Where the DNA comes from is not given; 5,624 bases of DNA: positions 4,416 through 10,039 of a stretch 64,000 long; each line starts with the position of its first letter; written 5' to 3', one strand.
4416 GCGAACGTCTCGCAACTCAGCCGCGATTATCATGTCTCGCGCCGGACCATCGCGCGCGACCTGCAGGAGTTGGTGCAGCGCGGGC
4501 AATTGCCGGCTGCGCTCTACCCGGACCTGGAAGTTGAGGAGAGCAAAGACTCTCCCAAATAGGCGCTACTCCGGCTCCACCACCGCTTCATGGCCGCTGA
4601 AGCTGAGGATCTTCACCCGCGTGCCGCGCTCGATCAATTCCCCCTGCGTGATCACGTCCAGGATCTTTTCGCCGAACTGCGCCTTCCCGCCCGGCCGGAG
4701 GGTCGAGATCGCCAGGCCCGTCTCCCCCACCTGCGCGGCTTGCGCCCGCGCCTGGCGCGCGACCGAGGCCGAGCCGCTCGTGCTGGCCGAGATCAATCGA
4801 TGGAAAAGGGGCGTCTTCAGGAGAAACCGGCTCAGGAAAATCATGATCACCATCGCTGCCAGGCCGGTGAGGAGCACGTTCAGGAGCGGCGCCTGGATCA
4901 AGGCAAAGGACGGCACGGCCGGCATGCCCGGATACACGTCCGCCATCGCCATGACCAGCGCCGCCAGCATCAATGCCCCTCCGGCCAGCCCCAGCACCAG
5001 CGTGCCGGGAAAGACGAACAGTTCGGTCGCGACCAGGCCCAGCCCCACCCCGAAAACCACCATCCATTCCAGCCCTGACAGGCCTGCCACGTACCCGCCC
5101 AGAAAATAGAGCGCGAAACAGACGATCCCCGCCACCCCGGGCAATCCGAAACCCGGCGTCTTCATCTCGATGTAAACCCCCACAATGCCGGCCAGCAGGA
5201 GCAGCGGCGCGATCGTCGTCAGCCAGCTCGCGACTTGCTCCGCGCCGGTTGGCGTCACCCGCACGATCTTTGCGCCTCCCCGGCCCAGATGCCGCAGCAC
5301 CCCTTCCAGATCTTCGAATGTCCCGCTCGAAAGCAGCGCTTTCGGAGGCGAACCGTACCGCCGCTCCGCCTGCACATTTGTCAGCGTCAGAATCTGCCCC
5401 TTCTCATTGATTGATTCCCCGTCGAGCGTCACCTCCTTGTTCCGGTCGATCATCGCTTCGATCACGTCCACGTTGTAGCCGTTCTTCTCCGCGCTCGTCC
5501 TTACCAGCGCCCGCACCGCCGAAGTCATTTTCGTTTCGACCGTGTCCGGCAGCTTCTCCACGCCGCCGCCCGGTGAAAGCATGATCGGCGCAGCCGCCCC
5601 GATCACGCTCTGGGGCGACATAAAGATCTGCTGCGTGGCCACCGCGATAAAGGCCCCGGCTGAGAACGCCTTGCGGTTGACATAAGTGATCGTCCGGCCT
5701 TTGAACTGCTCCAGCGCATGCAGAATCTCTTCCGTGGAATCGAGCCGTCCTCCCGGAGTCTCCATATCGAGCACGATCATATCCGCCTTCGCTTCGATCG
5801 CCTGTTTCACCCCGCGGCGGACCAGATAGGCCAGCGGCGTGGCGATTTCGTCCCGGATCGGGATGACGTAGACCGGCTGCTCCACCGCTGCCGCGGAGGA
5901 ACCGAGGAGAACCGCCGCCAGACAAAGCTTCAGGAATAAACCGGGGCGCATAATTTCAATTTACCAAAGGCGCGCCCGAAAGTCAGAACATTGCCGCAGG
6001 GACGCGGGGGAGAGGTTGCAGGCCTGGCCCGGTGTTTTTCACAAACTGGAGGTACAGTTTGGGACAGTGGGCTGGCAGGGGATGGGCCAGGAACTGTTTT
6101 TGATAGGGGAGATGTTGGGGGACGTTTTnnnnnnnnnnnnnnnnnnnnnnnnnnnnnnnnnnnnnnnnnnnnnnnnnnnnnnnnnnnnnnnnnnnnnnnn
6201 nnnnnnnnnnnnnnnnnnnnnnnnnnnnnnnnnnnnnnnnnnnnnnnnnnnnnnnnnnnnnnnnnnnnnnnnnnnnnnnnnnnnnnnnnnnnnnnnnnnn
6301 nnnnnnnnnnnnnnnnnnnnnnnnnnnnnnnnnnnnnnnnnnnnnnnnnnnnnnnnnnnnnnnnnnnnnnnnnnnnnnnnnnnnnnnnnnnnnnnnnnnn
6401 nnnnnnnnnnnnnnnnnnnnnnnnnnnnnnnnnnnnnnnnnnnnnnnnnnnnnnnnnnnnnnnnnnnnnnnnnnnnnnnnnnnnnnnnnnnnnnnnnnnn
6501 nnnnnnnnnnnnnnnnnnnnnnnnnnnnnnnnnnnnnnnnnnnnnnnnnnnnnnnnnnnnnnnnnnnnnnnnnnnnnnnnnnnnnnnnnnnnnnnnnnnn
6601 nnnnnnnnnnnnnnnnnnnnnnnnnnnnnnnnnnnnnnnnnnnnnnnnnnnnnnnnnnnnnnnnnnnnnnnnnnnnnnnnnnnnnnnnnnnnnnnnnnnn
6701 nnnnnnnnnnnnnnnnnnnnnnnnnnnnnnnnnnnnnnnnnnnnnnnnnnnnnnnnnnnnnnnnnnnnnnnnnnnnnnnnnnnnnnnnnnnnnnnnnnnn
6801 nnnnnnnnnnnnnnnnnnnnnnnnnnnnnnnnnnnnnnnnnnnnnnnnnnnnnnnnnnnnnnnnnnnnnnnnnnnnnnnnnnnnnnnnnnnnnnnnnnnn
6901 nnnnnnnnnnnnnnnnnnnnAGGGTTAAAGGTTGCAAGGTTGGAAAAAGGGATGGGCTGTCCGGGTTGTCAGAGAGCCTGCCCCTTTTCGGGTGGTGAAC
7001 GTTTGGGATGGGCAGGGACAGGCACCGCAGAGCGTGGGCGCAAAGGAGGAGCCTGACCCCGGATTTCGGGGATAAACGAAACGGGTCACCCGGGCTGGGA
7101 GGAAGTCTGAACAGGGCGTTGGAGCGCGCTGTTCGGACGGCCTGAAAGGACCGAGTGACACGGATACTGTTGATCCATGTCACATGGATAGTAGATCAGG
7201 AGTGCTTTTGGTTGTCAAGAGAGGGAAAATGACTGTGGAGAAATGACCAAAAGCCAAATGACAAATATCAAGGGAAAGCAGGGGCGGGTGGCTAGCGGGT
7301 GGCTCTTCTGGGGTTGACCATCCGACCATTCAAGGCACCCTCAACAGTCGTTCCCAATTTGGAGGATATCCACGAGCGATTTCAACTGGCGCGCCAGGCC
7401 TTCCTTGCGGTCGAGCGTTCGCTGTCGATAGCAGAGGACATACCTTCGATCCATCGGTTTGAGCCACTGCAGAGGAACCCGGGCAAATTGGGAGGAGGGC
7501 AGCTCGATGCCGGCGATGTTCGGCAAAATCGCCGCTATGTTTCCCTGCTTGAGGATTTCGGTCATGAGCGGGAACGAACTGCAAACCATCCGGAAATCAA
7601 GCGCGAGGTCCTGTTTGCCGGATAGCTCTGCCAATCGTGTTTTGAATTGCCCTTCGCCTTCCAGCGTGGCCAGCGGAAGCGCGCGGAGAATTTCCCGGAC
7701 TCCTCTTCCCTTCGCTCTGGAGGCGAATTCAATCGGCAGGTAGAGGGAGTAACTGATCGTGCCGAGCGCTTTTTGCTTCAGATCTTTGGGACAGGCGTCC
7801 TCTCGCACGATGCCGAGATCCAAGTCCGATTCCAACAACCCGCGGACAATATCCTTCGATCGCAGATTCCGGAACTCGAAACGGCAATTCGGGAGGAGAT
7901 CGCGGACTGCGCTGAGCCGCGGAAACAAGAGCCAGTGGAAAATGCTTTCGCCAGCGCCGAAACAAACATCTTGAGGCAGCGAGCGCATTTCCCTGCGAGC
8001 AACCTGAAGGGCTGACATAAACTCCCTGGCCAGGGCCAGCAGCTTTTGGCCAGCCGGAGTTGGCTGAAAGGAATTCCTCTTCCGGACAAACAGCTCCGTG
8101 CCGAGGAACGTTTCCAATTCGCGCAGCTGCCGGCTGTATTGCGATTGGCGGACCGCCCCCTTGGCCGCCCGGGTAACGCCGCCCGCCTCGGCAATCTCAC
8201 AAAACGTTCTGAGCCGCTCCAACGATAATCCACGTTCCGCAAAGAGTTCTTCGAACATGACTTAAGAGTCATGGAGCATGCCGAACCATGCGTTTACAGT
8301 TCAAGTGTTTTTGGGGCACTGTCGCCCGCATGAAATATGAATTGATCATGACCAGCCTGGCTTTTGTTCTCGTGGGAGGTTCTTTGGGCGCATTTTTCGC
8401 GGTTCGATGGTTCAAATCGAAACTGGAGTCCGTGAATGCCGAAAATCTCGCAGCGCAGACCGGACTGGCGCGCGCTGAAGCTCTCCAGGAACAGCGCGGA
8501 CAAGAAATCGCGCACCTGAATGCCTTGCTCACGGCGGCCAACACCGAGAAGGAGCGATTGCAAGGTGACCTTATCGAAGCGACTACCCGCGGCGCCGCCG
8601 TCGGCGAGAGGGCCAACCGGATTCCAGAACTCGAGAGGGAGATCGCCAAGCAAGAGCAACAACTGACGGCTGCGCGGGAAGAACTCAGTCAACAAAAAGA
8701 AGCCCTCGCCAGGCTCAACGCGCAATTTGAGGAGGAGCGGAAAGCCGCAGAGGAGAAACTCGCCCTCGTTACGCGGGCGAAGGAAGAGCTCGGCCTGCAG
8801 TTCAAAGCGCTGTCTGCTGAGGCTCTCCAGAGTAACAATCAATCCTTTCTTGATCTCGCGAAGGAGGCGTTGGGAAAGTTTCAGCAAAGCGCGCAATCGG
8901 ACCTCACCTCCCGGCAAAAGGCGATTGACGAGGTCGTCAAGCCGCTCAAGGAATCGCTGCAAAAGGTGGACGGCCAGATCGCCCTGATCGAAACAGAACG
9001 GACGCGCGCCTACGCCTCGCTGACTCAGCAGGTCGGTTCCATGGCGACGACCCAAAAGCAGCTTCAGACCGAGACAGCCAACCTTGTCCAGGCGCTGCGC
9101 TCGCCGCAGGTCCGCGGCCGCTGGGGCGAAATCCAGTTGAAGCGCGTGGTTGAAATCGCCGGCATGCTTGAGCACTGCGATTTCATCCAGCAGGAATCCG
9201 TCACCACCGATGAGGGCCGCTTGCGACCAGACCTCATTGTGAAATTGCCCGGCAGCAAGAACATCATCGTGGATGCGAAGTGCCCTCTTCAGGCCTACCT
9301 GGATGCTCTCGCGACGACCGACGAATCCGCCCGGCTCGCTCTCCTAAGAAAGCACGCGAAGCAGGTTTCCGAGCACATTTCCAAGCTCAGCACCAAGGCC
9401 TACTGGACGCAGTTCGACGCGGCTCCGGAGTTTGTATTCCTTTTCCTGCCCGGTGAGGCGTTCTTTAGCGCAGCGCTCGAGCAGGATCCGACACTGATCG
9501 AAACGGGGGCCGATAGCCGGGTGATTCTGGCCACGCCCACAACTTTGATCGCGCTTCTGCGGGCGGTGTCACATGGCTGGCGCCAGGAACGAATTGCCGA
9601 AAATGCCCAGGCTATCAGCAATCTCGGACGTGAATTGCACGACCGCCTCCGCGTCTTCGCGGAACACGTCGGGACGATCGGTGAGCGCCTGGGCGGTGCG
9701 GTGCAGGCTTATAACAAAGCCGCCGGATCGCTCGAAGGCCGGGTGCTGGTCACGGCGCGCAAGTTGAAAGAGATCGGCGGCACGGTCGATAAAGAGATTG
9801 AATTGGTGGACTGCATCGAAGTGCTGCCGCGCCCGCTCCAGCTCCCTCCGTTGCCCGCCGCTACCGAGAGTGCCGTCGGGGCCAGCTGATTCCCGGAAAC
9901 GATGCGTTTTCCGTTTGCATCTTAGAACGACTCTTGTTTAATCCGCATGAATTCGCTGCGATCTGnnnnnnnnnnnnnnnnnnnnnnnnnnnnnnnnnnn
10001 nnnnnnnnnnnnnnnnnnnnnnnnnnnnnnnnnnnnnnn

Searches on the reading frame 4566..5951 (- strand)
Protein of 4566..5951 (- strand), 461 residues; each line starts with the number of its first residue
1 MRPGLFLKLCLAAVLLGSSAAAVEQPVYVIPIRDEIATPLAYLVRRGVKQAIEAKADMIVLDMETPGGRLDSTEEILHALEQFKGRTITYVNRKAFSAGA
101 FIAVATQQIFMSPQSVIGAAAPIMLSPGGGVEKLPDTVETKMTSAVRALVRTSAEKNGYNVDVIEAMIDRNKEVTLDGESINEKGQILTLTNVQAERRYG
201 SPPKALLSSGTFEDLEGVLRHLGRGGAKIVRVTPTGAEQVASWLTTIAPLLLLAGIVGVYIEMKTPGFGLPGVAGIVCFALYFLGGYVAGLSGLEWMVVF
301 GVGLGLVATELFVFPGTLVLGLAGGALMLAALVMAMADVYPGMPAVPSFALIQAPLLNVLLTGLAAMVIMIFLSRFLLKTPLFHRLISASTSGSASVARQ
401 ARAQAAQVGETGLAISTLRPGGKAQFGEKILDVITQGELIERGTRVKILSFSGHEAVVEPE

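Call 63: search_protein_families(library=pfam, proteins=[window:4566-5951:-], max_evalue=0.0001)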
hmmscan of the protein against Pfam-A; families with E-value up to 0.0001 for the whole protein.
window:4566-5951:- (461 aa): 5 families
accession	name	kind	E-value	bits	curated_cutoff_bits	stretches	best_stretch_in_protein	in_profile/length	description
PF25145.1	NfeD1b_N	-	1.4e-37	129.6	40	1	27-230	2-187/189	NfeD1b, N-terminal domain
PF24961.1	NfeD_membrane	-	1.2e-20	74.1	26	1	246-371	1-115/119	NfeD integral membrane domain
PF01957.25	NfeD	-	4e-09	37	29.1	1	406-460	3-57/57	NfeD-like C-terminal, partner-binding domain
PF01972.22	SDH_protease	-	1.3e-07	31.4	31.3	1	57-124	92-159/286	ClpP-like SDH-type serine proteinase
PF00574.28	CLP_protease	-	2.9e-06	27.7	20.2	1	53-173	43-163/182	Clp protease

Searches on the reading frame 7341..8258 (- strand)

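Call 63: search_protein_families(library=pfam, proteins=[window:7341-8258:-], max_evalue=0.0001)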
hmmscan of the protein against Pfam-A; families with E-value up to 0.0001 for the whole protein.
window:7341-8258:- (305 aa): 2 families
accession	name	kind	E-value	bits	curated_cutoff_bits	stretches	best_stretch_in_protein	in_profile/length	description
PF03466.25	LysR_substrate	-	9.3e-18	64.8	28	1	98-282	8-192/209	LysR substrate binding domain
PF00126.33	HTH_1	-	5.4e-15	55.5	26.6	1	13-71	1-60/60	Bacterial regulatory helix-turn-helix protein, lysR family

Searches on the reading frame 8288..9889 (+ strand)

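Call 9: search_protein_families(library=pfam, proteins=[window:8288-9889:+], max_evalue=1)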
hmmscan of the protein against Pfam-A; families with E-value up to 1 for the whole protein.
window:8288-9889:+ (533 aa): 3 families
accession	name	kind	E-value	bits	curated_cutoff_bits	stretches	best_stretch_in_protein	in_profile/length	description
PF02646.22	RmuC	-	1.1e-103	346.9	26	1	212-502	2-290/291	RmuC family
PF21324.2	SHPRH_helical-2nd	-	0.047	13.9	27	1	170-290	55-171/222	E3 ubiquitin-protein ligase SHPRH, second helical domain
PF13863.11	DUF4200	-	0.21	12.4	29.7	1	42-95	50-103/119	Domain of unknown function (DUF4200)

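Call 49: search_protein_families(library=padloc, proteins=[window:8288-9889:+], max_evalue=0.001)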
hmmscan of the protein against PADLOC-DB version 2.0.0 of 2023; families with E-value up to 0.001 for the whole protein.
window:8288-9889:+ (533 aa): 3 families
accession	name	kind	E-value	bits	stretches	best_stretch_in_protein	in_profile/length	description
PDLC03812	RTasRmuC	-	1.1e-55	187.1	1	60-504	44-427/439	DRT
PDLC00553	JetC2|JetC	-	2.4e-05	20.4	1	42-272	286-512/1361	DUF3584 domain; MukB-like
PDLC00551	JetC2|JetC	-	0.00015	17.7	1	43-297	281-523/1365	DUF3584 domain; MukB-like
